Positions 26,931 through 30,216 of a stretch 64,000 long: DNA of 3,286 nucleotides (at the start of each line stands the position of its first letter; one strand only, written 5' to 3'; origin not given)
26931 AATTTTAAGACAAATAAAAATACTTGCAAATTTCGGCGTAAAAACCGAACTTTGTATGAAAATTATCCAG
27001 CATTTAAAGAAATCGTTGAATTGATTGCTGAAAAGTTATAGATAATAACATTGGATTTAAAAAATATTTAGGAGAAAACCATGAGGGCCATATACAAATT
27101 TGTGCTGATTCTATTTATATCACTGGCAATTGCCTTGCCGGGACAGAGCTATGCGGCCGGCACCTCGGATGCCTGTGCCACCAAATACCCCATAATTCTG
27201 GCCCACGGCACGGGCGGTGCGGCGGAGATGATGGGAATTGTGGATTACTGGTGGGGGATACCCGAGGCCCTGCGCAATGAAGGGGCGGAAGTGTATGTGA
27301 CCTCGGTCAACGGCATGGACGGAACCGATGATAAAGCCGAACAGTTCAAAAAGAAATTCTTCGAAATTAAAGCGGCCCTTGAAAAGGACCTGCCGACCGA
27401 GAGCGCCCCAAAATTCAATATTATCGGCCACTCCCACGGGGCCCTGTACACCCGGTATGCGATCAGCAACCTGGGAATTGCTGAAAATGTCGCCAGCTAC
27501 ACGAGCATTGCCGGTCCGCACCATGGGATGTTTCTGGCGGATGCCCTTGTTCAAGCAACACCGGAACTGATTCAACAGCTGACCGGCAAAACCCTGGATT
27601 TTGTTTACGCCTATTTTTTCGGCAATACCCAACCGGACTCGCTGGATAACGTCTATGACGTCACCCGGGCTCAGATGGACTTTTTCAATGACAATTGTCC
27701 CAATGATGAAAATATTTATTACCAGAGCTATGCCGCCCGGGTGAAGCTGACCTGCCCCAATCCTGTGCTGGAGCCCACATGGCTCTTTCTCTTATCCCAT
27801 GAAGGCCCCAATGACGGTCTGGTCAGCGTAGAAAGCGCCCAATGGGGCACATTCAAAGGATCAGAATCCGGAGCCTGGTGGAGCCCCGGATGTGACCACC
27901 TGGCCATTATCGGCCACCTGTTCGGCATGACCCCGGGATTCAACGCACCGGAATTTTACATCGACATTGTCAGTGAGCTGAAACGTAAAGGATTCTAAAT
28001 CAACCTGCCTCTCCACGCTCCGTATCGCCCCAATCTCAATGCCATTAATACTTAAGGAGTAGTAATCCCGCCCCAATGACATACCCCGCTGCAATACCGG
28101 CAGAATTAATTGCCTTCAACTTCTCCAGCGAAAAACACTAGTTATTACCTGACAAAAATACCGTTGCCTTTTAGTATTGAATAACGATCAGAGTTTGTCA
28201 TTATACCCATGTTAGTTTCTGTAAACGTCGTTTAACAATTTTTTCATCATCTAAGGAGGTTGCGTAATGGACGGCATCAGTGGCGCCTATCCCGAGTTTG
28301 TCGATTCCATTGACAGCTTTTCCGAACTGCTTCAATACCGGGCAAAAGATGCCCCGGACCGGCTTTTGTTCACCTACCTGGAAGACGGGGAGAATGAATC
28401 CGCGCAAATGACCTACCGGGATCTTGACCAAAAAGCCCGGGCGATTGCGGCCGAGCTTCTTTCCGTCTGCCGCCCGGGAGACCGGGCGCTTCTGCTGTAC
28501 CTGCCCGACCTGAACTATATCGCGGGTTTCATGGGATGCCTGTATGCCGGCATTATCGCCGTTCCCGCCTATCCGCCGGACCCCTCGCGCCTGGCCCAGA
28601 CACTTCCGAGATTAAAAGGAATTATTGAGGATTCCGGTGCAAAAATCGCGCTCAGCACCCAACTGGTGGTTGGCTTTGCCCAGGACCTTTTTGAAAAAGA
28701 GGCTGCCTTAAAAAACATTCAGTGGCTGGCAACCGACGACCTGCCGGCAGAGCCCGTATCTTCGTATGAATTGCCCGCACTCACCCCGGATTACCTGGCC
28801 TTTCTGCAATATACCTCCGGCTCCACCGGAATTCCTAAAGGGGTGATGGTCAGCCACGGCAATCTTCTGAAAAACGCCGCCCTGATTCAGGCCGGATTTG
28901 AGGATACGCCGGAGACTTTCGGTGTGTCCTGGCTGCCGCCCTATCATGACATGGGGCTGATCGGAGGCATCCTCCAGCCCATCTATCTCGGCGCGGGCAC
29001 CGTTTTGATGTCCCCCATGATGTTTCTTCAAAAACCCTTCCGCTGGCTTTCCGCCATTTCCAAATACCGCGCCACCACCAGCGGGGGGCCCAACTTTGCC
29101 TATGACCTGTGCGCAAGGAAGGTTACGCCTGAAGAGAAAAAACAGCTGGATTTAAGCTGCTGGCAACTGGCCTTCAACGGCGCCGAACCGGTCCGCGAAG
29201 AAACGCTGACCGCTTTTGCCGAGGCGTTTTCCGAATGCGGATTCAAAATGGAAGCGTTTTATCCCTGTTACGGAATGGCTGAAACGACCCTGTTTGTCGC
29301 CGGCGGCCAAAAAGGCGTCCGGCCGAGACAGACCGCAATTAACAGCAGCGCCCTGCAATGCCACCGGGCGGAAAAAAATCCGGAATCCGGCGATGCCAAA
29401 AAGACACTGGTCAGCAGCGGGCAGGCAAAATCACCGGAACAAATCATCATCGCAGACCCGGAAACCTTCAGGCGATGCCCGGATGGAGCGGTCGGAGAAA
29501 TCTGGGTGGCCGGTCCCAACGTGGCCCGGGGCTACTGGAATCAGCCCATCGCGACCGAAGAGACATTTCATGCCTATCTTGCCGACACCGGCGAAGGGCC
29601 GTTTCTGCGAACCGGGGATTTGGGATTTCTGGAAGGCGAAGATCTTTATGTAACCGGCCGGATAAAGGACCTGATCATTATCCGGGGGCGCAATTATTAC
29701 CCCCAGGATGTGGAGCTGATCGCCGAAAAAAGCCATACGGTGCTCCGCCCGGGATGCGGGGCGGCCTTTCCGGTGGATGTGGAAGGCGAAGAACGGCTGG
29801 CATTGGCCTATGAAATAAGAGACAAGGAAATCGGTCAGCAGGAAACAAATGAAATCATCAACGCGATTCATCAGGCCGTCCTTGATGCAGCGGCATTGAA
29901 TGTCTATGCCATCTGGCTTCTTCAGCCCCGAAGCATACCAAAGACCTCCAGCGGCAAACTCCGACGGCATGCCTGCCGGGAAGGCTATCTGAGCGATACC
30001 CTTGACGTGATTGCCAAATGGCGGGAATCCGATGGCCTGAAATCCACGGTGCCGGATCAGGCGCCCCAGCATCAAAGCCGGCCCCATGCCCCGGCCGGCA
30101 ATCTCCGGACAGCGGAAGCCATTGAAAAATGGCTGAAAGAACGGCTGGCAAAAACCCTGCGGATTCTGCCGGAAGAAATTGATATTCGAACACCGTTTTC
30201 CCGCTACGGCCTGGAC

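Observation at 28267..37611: Single-polypeptide FAAL-primed, fully reducing PKS module with fused thioesterase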

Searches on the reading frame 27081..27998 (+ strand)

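Call 7: search_protein_families(library=pfam, proteins=[window:27081-27998:+], max_evalue=0.001)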
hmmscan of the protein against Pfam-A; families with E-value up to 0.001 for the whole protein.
window:27081-27998:+ (305 aa): 4 families
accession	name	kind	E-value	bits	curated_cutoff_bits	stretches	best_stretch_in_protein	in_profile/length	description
PF02089.21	Palm_thioest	-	2.7e-11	44.1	26.8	1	37-161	1-120/254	Palmitoyl protein thioesterase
PF00561.26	Abhydrolase_1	-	3e-09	37.4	25.8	1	36-153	1-112/245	alpha/beta hydrolase fold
PF05057.20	DUF676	-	0.00064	19.7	20.3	1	109-167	77-145/217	Putative serine esterase (DUF676)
PF12697.13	Abhydrolase_6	-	0.00082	20.5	26.3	0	38-206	1-135/217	Alpha/beta hydrolase family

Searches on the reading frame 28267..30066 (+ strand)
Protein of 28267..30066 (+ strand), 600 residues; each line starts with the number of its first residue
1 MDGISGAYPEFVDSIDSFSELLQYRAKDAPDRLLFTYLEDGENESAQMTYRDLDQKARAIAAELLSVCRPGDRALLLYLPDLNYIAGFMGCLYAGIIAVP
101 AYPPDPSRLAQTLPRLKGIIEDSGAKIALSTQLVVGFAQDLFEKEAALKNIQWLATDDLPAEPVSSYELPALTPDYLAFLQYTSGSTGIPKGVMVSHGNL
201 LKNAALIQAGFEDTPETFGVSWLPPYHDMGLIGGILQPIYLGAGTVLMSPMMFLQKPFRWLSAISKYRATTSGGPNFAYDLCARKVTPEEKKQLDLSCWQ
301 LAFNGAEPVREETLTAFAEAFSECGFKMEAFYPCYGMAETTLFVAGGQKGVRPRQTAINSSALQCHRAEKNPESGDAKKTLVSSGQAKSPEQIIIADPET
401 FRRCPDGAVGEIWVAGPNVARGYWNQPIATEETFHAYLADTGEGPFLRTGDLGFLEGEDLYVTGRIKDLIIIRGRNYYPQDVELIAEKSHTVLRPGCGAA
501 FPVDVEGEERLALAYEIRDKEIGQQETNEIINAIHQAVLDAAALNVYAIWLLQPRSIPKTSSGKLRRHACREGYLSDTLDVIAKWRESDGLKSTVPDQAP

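Call 44: search_solved_structures(query=window:28267-30066:+, max_evalue=1e-30, show_alignments=2)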
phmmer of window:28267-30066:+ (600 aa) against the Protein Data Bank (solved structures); distinct sequences matched with E-value up to 1e-30: 23.
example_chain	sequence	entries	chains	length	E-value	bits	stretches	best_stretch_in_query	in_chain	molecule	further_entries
7r7f_A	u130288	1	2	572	5e-188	629.5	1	15-586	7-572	Polyketide synthase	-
7r7e_A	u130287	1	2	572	5.5e-188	629.3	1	15-586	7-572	Polyketide synthase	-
7r7g_A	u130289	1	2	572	2.4e-187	627.2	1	15-586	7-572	Polyketide synthase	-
3kxw_A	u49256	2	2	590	1e-144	486.4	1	16-586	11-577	Saframycin Mx1 synthetase B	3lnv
8hd4_A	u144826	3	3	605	3.9e-95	322.7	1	22-574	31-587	Long-chain-fatty-acid--AMP ligase FadD23 | Fatty-acid-CoA ligase FadD23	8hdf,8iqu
5d6j_A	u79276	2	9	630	9.7e-91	308.2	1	25-579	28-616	Acyl-CoA synthase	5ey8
5icr_A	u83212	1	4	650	1.1e-90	308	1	25-579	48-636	Acyl-CoA synthase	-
7wua_A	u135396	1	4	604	5.9e-89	302.3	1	17-574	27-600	Acyl-CoA synthase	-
5hm3_A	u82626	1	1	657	2.1e-88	300.5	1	26-579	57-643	Long-chain-fatty-acid--AMP ligase FadD32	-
5ey9_A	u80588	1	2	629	8.6e-85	288.5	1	30-579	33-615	Long-chain-fatty-acid--AMP ligase FadD32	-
3pbk_A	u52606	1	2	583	5.7e-81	275.9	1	46-574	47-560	Fatty Acyl-Adenylate Ligase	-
8hcz_A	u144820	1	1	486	7.9e-80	272.1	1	21-470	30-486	Long-chain-fatty-acid--AMP ligase FadD23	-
5d6n_A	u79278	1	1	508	1.6e-72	248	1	25-466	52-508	Acyl-CoA synthase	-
3e53_A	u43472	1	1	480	1.9e-69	237.9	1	33-465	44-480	FATTY-ACID-CoA LIGASE FADD28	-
3t5a_A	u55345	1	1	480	2.4e-68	234.2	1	33-465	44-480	Long-chain-fatty-acid--AMP ligase FadD28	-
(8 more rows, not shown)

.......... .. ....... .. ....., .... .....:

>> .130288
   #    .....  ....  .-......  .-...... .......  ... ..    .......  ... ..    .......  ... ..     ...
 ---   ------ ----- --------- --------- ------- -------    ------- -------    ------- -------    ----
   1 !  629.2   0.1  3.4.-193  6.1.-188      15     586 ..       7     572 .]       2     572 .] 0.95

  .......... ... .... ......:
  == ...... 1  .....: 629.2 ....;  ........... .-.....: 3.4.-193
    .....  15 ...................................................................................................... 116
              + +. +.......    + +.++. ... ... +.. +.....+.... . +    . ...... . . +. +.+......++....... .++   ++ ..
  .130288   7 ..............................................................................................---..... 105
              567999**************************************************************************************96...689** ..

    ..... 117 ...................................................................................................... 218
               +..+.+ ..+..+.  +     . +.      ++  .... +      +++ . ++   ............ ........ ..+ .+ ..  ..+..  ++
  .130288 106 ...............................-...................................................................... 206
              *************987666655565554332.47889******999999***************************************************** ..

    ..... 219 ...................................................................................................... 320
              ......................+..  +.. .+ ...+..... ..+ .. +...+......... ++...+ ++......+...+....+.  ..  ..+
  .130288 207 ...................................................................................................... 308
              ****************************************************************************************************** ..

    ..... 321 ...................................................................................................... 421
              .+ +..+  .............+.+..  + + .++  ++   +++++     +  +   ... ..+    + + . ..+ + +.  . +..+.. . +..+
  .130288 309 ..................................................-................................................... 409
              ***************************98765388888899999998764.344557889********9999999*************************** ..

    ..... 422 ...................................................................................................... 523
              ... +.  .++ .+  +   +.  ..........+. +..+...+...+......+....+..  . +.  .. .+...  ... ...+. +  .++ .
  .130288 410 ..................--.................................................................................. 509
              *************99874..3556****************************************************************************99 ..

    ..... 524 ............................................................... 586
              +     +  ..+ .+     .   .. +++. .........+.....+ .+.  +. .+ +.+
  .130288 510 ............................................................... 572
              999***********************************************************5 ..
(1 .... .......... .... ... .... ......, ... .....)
